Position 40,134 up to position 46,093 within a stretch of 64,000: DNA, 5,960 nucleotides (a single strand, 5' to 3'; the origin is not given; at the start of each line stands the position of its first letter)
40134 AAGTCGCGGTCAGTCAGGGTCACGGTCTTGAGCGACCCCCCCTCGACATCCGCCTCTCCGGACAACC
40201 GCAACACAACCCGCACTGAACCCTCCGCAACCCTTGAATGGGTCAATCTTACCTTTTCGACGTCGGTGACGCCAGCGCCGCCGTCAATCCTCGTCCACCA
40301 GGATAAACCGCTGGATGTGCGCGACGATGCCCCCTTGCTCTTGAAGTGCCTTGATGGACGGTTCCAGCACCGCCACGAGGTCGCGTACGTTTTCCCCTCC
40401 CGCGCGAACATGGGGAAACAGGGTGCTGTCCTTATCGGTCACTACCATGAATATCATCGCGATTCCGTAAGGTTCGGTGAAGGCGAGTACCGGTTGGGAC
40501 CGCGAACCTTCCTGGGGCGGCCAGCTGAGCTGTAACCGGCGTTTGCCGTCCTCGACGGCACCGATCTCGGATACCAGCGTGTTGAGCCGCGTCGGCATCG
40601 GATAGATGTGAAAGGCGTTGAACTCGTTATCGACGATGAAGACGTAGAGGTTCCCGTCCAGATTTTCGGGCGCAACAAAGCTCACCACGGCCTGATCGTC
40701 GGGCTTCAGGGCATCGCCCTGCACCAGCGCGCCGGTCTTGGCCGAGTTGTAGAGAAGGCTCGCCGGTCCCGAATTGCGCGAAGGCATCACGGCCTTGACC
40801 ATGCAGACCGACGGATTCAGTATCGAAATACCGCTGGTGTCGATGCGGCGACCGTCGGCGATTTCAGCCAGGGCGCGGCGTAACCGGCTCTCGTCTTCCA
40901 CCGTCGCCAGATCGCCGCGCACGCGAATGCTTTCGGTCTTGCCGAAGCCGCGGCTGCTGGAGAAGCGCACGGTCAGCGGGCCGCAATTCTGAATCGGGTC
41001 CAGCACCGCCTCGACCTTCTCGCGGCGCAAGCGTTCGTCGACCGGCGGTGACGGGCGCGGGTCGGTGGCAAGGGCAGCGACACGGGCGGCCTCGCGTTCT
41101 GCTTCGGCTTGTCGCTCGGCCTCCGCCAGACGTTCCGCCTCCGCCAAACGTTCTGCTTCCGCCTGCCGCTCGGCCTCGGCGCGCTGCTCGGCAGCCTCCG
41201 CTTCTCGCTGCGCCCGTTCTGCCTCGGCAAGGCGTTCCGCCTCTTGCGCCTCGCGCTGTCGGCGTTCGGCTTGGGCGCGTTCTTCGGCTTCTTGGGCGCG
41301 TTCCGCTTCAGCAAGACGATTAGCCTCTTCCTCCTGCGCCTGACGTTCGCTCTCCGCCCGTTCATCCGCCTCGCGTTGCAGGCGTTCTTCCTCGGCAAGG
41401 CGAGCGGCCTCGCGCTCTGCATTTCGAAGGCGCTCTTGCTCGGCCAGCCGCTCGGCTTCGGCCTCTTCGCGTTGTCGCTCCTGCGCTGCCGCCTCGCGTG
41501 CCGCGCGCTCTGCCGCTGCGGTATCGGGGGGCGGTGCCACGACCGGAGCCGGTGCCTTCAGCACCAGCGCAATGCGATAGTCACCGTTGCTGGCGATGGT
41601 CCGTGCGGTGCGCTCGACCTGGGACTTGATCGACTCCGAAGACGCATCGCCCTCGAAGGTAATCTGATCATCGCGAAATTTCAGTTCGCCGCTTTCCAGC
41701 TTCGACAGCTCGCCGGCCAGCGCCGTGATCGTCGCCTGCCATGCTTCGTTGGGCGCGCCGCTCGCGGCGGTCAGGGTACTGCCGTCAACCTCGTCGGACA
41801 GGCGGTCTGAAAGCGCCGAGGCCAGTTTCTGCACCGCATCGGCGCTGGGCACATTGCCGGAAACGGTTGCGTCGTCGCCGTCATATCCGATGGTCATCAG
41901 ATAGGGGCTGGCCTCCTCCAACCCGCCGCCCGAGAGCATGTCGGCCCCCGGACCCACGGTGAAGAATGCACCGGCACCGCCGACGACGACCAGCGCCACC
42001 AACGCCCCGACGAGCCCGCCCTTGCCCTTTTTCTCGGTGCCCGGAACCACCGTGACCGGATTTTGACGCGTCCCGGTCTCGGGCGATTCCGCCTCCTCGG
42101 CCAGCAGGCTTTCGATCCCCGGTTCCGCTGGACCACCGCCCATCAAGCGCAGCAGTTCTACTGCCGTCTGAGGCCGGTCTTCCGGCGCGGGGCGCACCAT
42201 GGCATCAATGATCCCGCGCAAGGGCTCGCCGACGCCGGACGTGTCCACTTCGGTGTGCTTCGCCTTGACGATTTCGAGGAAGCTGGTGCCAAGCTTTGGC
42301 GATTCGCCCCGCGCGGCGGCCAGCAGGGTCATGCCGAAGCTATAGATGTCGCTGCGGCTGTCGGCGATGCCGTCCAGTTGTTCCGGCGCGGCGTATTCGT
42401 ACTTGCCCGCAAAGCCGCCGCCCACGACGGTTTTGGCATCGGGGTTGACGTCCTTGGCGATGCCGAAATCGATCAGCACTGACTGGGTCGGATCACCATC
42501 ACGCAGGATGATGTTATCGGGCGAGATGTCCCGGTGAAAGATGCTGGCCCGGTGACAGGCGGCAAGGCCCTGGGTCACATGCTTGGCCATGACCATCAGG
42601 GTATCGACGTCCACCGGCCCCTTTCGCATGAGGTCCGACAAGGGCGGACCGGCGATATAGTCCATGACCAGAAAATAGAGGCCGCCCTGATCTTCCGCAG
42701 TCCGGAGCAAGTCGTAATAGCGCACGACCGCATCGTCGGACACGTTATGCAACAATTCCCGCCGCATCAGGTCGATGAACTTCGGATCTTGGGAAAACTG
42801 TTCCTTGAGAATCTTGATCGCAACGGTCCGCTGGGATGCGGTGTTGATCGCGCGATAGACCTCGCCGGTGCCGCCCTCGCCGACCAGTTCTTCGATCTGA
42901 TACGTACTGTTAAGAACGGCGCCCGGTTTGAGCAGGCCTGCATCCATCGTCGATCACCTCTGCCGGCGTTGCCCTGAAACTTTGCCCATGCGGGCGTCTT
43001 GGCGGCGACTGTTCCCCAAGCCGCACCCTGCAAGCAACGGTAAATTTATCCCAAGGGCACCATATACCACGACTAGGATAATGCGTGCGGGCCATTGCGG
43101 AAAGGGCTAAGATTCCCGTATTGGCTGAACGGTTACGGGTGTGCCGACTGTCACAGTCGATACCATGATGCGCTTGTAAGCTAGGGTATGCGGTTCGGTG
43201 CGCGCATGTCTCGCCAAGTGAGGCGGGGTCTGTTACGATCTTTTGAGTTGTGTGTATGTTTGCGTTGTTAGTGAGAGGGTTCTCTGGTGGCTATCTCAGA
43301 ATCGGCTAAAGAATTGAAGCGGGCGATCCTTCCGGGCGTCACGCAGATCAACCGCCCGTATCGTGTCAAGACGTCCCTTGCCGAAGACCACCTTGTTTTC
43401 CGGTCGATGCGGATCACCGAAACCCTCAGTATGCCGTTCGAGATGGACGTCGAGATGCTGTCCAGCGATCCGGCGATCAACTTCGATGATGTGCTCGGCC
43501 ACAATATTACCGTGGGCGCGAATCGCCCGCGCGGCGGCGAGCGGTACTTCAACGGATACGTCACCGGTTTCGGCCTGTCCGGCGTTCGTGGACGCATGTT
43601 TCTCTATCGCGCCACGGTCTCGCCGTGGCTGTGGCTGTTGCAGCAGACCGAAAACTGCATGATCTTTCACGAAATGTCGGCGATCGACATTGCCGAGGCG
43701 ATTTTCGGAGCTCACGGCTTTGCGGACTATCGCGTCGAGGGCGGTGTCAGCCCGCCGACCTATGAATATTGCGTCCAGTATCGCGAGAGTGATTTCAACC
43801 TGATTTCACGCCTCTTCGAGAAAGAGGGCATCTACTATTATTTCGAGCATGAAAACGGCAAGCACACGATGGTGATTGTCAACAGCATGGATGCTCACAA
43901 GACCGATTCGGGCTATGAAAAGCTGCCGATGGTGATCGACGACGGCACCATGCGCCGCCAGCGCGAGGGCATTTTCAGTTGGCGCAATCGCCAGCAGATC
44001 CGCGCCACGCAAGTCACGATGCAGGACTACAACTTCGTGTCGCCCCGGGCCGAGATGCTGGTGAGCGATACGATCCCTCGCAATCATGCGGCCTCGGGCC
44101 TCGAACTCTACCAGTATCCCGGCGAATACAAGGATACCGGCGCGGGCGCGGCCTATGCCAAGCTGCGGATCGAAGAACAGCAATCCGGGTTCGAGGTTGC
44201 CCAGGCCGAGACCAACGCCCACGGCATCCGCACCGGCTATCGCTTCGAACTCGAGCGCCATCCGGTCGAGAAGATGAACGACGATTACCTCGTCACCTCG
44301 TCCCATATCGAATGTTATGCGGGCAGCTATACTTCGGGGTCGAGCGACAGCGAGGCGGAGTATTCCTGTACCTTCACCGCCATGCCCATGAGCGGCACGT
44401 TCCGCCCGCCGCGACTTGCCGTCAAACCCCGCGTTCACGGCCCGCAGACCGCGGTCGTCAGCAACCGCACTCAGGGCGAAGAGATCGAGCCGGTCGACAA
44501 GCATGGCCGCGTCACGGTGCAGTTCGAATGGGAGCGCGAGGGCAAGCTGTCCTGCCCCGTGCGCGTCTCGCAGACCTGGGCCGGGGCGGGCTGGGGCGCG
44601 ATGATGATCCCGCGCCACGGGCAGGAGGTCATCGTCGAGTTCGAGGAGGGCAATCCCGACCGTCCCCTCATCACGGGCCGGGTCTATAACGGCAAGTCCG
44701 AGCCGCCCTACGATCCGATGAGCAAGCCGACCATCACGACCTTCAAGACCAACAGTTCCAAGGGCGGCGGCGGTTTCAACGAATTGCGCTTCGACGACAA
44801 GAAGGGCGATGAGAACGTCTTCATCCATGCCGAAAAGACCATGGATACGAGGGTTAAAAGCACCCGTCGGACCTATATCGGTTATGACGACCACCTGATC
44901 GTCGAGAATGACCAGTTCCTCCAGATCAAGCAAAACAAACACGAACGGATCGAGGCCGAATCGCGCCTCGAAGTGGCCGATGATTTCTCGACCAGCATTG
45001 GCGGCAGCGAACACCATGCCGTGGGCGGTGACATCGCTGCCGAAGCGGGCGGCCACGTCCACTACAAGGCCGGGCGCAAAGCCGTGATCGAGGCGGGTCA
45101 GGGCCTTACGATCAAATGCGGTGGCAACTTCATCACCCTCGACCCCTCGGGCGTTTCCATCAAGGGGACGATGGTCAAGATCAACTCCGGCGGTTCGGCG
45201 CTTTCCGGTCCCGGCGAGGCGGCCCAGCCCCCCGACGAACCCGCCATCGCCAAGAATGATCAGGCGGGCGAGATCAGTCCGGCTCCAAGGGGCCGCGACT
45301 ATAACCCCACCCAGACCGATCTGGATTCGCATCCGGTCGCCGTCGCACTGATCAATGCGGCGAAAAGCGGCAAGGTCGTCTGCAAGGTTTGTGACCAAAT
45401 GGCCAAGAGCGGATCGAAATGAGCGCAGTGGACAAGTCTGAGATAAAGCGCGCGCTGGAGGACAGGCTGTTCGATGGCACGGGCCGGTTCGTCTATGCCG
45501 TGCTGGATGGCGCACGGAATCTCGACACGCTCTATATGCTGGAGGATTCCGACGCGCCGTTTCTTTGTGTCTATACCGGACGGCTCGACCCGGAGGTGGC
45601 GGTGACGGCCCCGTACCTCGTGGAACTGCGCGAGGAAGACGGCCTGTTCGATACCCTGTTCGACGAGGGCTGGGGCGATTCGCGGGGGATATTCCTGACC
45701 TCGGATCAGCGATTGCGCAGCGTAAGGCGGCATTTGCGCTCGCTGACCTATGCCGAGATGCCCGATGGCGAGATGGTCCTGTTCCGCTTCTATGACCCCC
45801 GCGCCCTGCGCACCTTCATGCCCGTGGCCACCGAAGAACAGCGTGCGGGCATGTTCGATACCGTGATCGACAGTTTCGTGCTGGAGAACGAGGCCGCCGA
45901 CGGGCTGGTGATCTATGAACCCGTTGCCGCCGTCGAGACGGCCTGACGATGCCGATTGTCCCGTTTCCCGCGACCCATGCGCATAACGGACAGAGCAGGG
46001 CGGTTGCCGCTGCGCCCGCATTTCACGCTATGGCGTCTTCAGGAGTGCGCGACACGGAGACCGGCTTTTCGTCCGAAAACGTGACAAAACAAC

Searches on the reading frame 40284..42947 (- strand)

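Call 9: search_protein_families(library=pfam, proteins=[window:40284-42947:-], max_evalue=0.00001)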
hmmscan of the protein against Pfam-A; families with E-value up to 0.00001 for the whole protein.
window:40284-42947:- (887 aa): 3 families
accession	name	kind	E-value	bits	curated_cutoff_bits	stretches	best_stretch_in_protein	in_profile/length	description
PF00069.31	Pkinase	-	2.5e-34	119.3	31.7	1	16-260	1-253/263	Protein kinase domain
PF07714.23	PK_Tyr_Ser-Thr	-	7.9e-25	88.1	23.1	1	17-260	2-250/258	Protein tyrosine and serine/threonine kinase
PF03109.22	ABC1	-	1.4e-07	31.4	22.9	1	92-172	144-222/244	ABC1 atypical kinase-like domain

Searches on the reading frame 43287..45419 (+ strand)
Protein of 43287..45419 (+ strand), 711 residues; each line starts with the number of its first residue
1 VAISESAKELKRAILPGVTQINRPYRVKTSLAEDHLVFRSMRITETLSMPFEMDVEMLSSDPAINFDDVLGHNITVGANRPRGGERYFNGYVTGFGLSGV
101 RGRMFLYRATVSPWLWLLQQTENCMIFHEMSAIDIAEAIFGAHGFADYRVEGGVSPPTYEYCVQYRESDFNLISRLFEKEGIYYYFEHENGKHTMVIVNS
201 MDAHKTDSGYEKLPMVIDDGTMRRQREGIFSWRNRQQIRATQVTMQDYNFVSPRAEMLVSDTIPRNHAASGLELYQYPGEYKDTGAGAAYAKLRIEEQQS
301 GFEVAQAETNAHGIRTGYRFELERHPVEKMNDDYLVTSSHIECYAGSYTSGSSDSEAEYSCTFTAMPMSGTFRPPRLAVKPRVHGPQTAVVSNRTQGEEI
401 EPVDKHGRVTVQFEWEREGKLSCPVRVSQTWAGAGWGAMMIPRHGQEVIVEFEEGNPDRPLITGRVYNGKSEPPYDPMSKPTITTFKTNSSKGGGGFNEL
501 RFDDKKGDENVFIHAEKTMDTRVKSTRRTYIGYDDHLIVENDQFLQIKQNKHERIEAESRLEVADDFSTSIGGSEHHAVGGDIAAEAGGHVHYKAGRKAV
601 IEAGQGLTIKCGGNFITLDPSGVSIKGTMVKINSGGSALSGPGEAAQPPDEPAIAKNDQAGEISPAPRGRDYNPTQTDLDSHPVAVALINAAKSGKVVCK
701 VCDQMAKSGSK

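Call 9: search_protein_families(library=pfam, proteins=[window:43287-45419:+], max_evalue=0.00001)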
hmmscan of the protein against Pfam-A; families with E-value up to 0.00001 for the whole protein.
window:43287-45419:+ (711 aa): 3 families
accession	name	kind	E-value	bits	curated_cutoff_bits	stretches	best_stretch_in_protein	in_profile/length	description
PF05954.17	Phage_GPD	-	5.2e-90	302.2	30.1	1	44-341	1-299/305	Phage tail baseplate hub (GPD)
PF22178.3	Gp5_trimer_C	-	2.5e-30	105.3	30.9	1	484-590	1-107/112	Bacteriophage T4 gp5 C-terminal trimerisation domain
PF04717.18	Phage_base_V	-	3.9e-13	50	23.8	1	400-467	8-75/75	Type VI secretion system/phage-baseplate injector OB domain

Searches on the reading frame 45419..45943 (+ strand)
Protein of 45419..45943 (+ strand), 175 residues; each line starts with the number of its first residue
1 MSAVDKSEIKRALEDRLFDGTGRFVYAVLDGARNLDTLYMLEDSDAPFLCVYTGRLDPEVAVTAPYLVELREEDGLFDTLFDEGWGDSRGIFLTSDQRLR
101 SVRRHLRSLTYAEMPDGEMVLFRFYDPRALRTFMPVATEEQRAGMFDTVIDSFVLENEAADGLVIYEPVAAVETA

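Call 33: search_protein_families(library=pfam, proteins=[window:45419-45943:+], max_evalue=0.1)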
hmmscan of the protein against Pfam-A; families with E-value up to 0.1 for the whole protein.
window:45419-45943:+ (175 aa): 1 family
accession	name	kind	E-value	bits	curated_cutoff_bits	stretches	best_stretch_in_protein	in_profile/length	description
PF13503.11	DUF4123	-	1.1e-28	100.3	25.8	1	25-143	1-118/119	Domain of unknown function (DUF4123)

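Call 69: search_solved_structures(query=window:45419-45943:+, max_evalue=1, show_alignments=2)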
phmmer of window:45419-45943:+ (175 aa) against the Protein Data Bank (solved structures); distinct sequences matched with E-value up to 1: 3.
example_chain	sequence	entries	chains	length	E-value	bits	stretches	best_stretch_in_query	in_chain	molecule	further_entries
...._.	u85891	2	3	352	0.41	13.9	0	63-106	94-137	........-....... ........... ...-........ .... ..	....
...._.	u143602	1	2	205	0.44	13.8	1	77-142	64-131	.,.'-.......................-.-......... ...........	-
8e37_B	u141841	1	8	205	0.45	13.8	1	77-142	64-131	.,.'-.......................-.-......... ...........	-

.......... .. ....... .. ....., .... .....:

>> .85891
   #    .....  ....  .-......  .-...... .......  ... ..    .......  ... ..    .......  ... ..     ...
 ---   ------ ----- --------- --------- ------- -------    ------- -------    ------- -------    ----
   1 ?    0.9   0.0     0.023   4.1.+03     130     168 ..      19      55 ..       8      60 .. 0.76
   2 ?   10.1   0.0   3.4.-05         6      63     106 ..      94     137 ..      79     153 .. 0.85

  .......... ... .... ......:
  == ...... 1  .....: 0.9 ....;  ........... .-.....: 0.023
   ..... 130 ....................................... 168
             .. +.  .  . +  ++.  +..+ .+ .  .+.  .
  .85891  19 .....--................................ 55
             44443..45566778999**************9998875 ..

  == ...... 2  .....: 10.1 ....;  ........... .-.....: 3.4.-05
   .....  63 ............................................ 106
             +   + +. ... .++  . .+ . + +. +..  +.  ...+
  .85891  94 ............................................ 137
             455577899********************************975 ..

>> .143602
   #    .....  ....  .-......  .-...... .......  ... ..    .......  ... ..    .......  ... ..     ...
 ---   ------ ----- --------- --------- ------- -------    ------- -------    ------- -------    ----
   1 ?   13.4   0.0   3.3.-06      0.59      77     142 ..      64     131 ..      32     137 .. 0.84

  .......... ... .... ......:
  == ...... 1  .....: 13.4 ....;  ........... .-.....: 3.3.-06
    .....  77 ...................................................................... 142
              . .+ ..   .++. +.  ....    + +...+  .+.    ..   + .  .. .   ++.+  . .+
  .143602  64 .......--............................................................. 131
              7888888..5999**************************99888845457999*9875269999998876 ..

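Call 100: search_protein_families(library=ncbifam, proteins=[window:45419-45943:+], max_evalue=0.01)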
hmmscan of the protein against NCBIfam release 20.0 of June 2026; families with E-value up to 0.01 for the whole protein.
window:45419-45943:+ (175 aa): 1 family
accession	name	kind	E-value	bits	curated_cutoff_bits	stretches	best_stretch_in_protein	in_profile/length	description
NF053803.1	Tla1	equivalog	4.6e-08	33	200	1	51-150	46-149/245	toxin Tle1 chaperone Tla1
